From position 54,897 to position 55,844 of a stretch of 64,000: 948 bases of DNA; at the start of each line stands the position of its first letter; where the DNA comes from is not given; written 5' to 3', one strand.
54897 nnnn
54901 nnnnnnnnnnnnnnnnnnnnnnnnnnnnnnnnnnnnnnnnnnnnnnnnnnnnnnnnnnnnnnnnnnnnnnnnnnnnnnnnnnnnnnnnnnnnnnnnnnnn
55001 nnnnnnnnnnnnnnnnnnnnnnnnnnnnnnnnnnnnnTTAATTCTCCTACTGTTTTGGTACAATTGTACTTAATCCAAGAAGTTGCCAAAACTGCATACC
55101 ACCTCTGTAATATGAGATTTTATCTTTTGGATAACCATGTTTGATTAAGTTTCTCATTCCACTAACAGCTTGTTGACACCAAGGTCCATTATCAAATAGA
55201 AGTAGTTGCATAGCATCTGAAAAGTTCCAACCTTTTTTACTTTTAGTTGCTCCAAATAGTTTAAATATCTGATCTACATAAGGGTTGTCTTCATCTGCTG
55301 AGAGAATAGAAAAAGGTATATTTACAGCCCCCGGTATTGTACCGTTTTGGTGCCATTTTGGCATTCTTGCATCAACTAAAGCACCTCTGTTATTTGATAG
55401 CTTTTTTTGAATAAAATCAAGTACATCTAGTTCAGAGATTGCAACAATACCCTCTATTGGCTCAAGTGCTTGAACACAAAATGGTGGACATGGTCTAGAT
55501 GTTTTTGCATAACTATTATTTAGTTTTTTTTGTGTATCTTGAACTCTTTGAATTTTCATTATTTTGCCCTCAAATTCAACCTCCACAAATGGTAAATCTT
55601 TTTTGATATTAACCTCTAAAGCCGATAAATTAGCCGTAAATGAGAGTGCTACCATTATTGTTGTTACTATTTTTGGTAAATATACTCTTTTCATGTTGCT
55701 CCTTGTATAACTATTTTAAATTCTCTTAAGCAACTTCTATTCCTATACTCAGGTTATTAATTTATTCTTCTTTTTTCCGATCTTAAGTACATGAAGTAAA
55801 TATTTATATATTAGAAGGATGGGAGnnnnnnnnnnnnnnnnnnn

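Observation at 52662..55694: Output-less four-module periplasmic sensor protein bracketed by two paralogous secreted rhodanese-like proteins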

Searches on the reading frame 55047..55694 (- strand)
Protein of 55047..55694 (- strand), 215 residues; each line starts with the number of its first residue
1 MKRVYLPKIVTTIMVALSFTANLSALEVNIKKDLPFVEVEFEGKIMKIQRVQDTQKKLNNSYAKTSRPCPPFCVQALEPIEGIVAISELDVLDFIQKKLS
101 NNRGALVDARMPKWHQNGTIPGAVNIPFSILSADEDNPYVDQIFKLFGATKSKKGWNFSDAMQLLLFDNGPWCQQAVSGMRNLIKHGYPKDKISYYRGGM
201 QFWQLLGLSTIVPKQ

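Call 3: search_protein_families(library=pfam, proteins=[window:55047-55694:-], max_evalue=0.01)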
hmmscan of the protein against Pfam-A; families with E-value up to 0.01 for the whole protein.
window:55047-55694:- (215 aa): 1 family
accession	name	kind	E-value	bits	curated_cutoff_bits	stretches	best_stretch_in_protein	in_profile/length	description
PF00581.25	Rhodanese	-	6.6e-10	39.8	22.2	1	97-204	7-100/102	Rhodanese-like domain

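Call 4: search_protein_families(library=ncbifam, proteins=[window:55047-55694:-], max_evalue=0.01)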
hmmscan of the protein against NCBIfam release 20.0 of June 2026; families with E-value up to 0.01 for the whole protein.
window:55047-55694:- (215 aa): 2 families
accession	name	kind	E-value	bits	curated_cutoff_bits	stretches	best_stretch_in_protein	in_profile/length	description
NF008750.0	PRK11784.1-2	equivalog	0.00046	19.4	241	1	95-151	7-60/346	tRNA 2-selenouridine(34) synthase MnmH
TIGR04568.1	arch_SelU_Nterm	equivalog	0.0012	18.7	200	1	98-130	98-130/215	selenouridine synthase SelU-like subunit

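Call 8: find_homologous_proteins(query=window:55047-55694:-)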
Query window:55047-55694:- (215 aa): 3475 proteins with E <= 0.001 among 3706 candidates; the best 120 are listed.
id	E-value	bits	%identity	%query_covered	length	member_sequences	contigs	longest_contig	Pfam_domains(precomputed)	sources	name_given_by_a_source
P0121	2.6e-141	487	100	100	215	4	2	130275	PF00581.26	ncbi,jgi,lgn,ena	jgi:rhodanese-related sulfurtransferase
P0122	1.8e-120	418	82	100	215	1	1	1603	PF00581.26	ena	-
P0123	1.5e-119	415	83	100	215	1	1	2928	PF00581.26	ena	-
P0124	2.1e-113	395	80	100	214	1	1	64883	PF00581.26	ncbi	-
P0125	5.7e-89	316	66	96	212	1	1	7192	PF00581.26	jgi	-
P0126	3.1e-86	307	67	88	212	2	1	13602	PF00581.26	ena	-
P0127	3.2e-86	307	60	96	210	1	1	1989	PF00581.26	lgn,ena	-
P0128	4.5e-86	306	64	96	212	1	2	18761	PF00581.26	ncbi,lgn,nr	ncbi:rhodanese-like domain-containing protein [bacterium]|nr:rhodanese-like domain-containing protei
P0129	9.6e-86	305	65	91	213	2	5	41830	PF00581.26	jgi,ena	jgi:rhodanese-related sulfurtransferase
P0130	1.4e-85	304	66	91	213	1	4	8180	PF00581.26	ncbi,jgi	jgi:rhodanese-related sulfurtransferase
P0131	6.0e-85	302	58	96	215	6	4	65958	PF00581.26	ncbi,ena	-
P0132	9.4e-85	302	62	96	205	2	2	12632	PF00581.26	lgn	-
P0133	1.0e-84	302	62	96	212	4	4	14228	PF00581.26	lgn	-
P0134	1.3e-84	301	64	89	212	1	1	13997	PF00581.26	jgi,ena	-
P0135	1.7e-84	301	58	97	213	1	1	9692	PF00581.26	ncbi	-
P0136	2.0e-84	301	61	95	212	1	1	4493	PF00581.26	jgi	-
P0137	2.1e-84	301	63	96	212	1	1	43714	PF00581.26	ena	-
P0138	3.2e-84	300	64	96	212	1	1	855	PF00581.26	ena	-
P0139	4.2e-84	300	58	97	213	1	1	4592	PF00581.26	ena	-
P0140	4.9e-84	299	60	96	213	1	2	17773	PF00581.26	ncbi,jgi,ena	-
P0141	5.2e-84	299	65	88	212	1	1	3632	PF00581.26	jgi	-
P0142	5.3e-84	299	63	88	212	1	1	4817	PF00581.26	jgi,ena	-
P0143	5.9e-84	299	63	96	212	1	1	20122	PF00581.26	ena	-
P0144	7.2e-84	299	58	96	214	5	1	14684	PF00581.26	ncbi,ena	-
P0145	7.8e-84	299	63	91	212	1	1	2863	PF00581.26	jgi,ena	-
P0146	8.5e-84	299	58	98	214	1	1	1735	PF00581.26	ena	-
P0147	1.0e-83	298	65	89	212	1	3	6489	PF00581.26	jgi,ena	-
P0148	1.0e-83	298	61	93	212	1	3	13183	PF00581.26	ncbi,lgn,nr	ncbi:MAG TPA: rhodanese-like domain-containing protein [Campylobacterales bacterium]|nr:rhodanese-li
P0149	1.1e-83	298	60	96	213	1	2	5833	PF00581.26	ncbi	-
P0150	1.1e-83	298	63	96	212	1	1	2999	PF00581.26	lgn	-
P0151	1.2e-83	298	63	96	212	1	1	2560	PF00581.26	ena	-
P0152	1.5e-83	298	66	88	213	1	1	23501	PF00581.26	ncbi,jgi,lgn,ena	-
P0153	1.5e-83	298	60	96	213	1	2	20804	PF00581.26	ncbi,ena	-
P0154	1.6e-83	298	61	96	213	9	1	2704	PF00581.26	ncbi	-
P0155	1.6e-83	298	65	89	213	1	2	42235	PF00581.26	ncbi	-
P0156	1.9e-83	298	60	96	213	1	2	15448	PF00581.26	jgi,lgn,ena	-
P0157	2.3e-83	297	63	96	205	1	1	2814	PF00581.26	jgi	jgi:rhodanese-related sulfurtransferase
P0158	2.4e-83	297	63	88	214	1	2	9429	PF00581.26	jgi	jgi:rhodanese-related sulfurtransferase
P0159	2.4e-83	297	63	88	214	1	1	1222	PF00581.26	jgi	-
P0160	2.7e-83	297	62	90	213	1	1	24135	PF00581.26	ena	-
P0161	2.7e-83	297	65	89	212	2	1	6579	PF00581.26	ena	-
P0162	2.9e-83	297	60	96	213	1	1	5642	PF00581.26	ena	-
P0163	3.0e-83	297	63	88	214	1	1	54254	PF00581.26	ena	-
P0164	3.1e-83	297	64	89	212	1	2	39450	PF00581.26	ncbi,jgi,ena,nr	ncbi:MAG: rhodanese-like domain-containing protein [Epsilonproteobacteria bacterium]|nr:rhodanese-li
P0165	3.1e-83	297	63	89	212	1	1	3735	PF00581.26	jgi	-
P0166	3.1e-83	297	59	100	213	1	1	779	PF00581.26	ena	-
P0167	3.3e-83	297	60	96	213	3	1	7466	PF00581.26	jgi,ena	-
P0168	3.7e-83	297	64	91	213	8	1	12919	PF00581.26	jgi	-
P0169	4.9e-83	296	60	93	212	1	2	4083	PF00581.26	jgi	-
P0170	5.0e-83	296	59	96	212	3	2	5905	PF00581.26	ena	-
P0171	5.3e-83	296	63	89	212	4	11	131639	PF00581.26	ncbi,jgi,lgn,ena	jgi:rhodanese-related sulfurtransferase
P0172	5.6e-83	296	60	100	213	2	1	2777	PF00581.26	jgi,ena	jgi:rhodanese-related sulfurtransferase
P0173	5.7e-83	296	63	88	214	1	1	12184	PF00581.26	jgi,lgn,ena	jgi:rhodanese-related sulfurtransferase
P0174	6.8e-83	296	61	93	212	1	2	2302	PF00581.26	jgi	-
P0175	7.6e-83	296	63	89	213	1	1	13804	PF00581.26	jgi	jgi:rhodanese-related sulfurtransferase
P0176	8.4e-83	295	63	88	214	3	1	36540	PF00581.26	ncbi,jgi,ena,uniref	ncbi:hypothetical protein MNB_SV-12-229 [hydrothermal vent metagenome]|uniref:Rhodanese domain-conta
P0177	8.9e-83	295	57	96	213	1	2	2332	PF00581.26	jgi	jgi:rhodanese-related sulfurtransferase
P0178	9.2e-83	295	60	96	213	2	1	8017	PF00581.26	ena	-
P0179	9.5e-83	295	64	89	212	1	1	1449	PF00581.26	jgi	-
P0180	9.7e-83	295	59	98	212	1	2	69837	PF00581.26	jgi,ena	-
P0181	1.2e-82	295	63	88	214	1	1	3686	PF00581.26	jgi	-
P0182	1.3e-82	295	58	96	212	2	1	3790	PF00581.26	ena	-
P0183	1.4e-82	295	58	96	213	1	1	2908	PF00581.26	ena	-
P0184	1.6e-82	294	59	98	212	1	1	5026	PF00581.26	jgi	jgi:rhodanese-related sulfurtransferase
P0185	1.7e-82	294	64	88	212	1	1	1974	PF00581.26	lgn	-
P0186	1.7e-82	294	62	89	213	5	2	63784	PF00581.26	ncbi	-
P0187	2.0e-82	294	61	91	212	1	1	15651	PF00581.26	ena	-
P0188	2.1e-82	294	61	91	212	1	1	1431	PF00581.26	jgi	-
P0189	2.2e-82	294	62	87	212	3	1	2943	PF00581.26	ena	-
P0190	2.8e-82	294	65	88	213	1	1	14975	PF00581.26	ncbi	-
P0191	2.8e-82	294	63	89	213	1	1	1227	PF00581.26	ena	-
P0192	2.8e-82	294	63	88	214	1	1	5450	PF00581.26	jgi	-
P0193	3.1e-82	294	61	93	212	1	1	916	PF00581.26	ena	-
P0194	3.1e-82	294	61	91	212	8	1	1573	PF00581.26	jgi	-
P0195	3.3e-82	293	61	91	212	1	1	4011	PF00581.26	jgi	-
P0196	3.4e-82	293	58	96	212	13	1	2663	PF00581.26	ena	-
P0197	3.4e-82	293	63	88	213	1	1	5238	PF00581.26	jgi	jgi:rhodanese-related sulfurtransferase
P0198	3.8e-82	293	58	99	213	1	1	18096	PF00581.26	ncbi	-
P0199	3.8e-82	293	64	88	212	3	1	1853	PF00581.26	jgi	-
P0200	3.8e-82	293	60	96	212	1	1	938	PF00581.26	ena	-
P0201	3.8e-82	293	65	88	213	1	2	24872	PF00581.26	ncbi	-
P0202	4.0e-82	293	63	88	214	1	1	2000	PF00581.26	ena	-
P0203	5.0e-82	293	59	96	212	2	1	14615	PF00581.26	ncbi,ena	-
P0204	5.1e-82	293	61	91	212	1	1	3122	PF00581.26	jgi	-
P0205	5.4e-82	293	61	91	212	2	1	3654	PF00581.26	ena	-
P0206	5.8e-82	293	61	93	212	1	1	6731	PF00581.26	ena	-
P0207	6.4e-82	292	60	93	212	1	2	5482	PF00581.26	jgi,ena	-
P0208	6.5e-82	292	57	97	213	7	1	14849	PF00581.26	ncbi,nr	ncbi:MAG TPA: rhodanese-like domain-containing protein [Campylobacterales bacterium]|nr:rhodanese-li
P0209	1.1e-81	292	64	88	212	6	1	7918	PF00581.26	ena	-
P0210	1.4e-81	291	60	94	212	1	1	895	PF00581.26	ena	-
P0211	1.4e-81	291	61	87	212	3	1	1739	PF00581.26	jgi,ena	-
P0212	1.6e-81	291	56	96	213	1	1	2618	PF00581.26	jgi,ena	-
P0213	1.6e-81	291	60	94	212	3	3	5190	PF00581.26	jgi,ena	-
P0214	1.7e-81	291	65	91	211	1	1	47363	PF00581.26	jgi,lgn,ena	-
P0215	1.9e-81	291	61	91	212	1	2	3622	PF00581.26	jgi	-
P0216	2.0e-81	291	63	91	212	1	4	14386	PF00581.26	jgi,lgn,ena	-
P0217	2.5e-81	291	61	89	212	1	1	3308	PF00581.26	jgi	-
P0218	2.6e-81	291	55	99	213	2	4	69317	PF00581.26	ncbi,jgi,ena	jgi:rhodanese-related sulfurtransferase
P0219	2.8e-81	290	63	89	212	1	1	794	PF00581.26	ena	-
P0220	2.8e-81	290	60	94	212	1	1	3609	PF00581.26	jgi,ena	-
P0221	2.9e-81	290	57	96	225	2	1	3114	PF00581.26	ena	-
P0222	3.0e-81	290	63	89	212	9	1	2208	PF00581.26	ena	-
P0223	3.2e-81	290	65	91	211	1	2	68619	PF00581.26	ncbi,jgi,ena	-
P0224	3.5e-81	290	62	89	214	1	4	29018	PF00581.26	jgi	jgi:3-mercaptopyruvate sulfurtransferase SseA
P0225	4.3e-81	290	62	89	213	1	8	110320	PF00581.26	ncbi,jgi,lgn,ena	-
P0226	5.0e-81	290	62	88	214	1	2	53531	PF00581.26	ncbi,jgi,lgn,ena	-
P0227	6.5e-81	289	63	89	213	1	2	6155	PF00581.26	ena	-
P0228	6.8e-81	289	61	89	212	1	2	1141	PF00581.26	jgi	-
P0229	7.0e-81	289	61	90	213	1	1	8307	PF00581.26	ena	-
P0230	7.0e-81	289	61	90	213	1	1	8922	PF00581.26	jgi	-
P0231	7.4e-81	289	62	88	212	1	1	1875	PF00581.26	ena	-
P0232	7.5e-81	289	62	88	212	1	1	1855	PF00581.26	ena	-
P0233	8.6e-81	289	65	91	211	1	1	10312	PF00581.26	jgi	jgi:rhodanese-related sulfurtransferase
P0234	9.0e-81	289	62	90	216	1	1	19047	PF00581.26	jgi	jgi:rhodanese-related sulfurtransferase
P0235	9.6e-81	289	65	88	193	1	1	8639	PF00581.26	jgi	-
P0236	1.2e-80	288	60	88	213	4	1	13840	PF00581.26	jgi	-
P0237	1.7e-80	288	62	89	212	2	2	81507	PF00581.26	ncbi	-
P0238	1.9e-80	288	60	93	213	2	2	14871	PF00581.26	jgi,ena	-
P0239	2.0e-80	288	61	88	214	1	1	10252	PF00581.26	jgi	jgi:rhodanese-related sulfurtransferase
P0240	2.2e-80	287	61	88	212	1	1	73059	PF00581.26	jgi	jgi:rhodanese-related sulfurtransferase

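Call 16: search_solved_structures(query=window:55047-55694:-, max_evalue=1, show_alignments=3)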
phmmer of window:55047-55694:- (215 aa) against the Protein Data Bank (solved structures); distinct sequences matched with E-value up to 1: 4.
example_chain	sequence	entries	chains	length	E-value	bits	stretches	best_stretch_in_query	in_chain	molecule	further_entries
6bev_A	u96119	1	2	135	0.041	16.9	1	95-140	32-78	Thiosulfate sulfurtransferase/rhodanese-like domain-containing protein 1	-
1urh_A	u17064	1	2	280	0.062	16.3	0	81-147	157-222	3-MERCAPTOPYRUVATE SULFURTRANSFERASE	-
6yub_C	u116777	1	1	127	0.096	15.7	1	105-131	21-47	Adenylyltransferase and sulfurtransferase uba4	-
3aax_A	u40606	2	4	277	0.9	12.6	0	104-147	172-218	Putative thiosulfate sulfurtransferase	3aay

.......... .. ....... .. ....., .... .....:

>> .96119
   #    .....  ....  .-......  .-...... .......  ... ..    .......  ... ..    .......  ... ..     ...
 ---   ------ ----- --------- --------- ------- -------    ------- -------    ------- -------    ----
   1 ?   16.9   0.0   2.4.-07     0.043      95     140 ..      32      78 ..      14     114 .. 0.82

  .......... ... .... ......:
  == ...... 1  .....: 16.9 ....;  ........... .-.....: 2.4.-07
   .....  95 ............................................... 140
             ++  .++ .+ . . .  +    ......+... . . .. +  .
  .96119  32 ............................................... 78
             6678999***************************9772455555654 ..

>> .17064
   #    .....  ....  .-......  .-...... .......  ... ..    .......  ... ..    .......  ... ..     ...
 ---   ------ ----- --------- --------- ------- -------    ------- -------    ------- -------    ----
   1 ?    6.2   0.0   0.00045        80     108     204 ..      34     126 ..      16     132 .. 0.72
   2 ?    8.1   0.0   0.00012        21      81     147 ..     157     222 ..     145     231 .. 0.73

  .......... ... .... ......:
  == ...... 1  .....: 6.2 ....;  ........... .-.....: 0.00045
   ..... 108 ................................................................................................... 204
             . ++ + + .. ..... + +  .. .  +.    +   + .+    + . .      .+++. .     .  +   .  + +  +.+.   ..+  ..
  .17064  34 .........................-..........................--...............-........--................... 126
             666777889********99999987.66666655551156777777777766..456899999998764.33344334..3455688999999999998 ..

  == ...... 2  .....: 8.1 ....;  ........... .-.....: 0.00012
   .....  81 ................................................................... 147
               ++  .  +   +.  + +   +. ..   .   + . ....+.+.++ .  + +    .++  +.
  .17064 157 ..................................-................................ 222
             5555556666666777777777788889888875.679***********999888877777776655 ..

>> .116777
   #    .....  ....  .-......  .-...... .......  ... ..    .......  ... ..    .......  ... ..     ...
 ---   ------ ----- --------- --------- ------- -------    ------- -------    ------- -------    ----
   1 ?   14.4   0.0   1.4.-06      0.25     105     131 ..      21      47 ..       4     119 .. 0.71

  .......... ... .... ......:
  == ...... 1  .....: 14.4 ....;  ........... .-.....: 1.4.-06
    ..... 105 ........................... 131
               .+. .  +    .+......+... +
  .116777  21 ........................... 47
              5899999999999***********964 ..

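Call 33: predict_structure(alignment_id=A2)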
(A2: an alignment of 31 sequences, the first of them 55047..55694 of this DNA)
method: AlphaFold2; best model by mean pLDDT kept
length: 215 residues; sequences in the alignment: 31
mean_pLDDT: 66.5   pTM: 0.61
mean pLDDT of the five models: 66.5, 64.8, 62.1, 60.4, 59.6
residues with pLDDT >= 90: 29; 70-90: 60; 50-70: 77; < 50: 49
segments of 3 or more residues with pLDDT < 50: 1-3, 24-32, 56-72, 111-118, 204-208, 213-215
pLDDT, mean of each block of 10 residues (from residue 1): 55 61 42 53 57 47 41 66 83 79 77 48 66 69 89 90 84 78 91 81 49 48
secondary structure, 60 per line:
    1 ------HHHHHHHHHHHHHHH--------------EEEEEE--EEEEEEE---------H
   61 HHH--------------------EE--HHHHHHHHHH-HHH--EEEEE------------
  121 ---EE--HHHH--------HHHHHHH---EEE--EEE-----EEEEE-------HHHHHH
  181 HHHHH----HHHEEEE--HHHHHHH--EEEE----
elements in order: H7-21 E36-41 E44-50 H60-63 H88-97 E104-108 H128-131 H140-146 E150-152 E155-157 E163-167 H175-185 E193-196 H199-205 E208-211

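Call 36: fold_search(model_id=the predicted structure, library=pdb)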
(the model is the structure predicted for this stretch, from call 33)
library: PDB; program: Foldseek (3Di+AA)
matches with E <= 10: 364; with E <= 0.001: 2
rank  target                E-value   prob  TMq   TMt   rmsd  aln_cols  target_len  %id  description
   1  6bev_A                3.4e-04  1.00  0.35  0.58   5.3       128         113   27  Human Single Domain Sulfurtranferase TSTD1 (released 2018-01-24)
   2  6k6r_A                6.7e-04  1.00  0.39  0.64   6.2       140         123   19  Crystal structure of Saccharomyces cerevisiae single domain sulfurtranferase RDL2 (released 2019-11-06)
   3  3nhv_D                1.3e-03  1.00  0.40  0.60   3.2       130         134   15  Crystal Structure of BH2092 protein from Bacillus halodurans, Northeast Structural Genomics Consortium Target BhR228F (released 2010-08-11)
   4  3nt6_A                2.4e-03  1.00  0.34  0.14   3.6       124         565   20  Structure of the Shewanella loihica PV-4 NADH-dependent persulfide reductase C43S/C531S Double Mutant (released 2010-12-08)
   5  3nhv_C                3.1e-03  1.00  0.37  0.55   3.8       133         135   14  Crystal Structure of BH2092 protein from Bacillus halodurans, Northeast Structural Genomics Consortium Target BhR228F (released 2010-08-11)
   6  3gk5                  7.9e-03  1.00  0.37  0.72   4.0       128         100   17  Crystal structure of rhodanese-related protein (TVG0868615) from Thermoplasma volcanium, Northeast Structural Genomics C (released 2009-03-24)
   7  3tp9_B                8.4e-03  1.00  0.38  0.18   4.2       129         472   16  Crystal structure of Alicyclobacillus acidocaldarius protein with beta-lactamase and rhodanese domains (released 2011-09-21)
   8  3aay_B                1.6e-02  0.96  0.36  0.29   6.7       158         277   18  Crystal structure of probable thiosulfate sulfurtransferase CYSA3 (RV3117) from Mycobacterium tuberculosis: orthorhomb (released 2009-12-08)
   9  6ktz                  3.8e-02  0.93  0.37  0.20   5.0       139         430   13  The complex structure of EanB/C412S with hercynine (released 2020-08-26)
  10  6yxx_Bb               6.7e-02  0.84  0.26  0.39   4.8        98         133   14  State A of the Trypanosoma brucei mitoribosomal large subunit assembly intermediate (released 2020-10-14)
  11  4o19_B                1.1e-01  0.23  0.18  0.10   9.7        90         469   17  The crystal structure of a mutant NAMPT (G217V) (released 2014-10-22)
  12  4o14_B                1.1e-01  0.20  0.17  0.09  13.1        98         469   19  Structural Basis for Resistance to Diverse Classes of NAMPT Inhibitors (released 2014-10-22)
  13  6azj_B                1.4e-01  0.28  0.19  0.10  10.6        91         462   15  Crystal Structure of human NAMPT in complex with NVP-LQN520 (released 2018-09-12)
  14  2gvl_A                1.4e-01  0.12  0.20  0.11  14.6       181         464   14  Crystal Structure of Murine NMPRTase (released 2006-07-25)
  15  6atb_D                1.5e-01  0.33  0.20  0.10  10.7        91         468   15  Crystal Structure of human NAMPT in complex with NVP-LOD812 (released 2018-09-12)
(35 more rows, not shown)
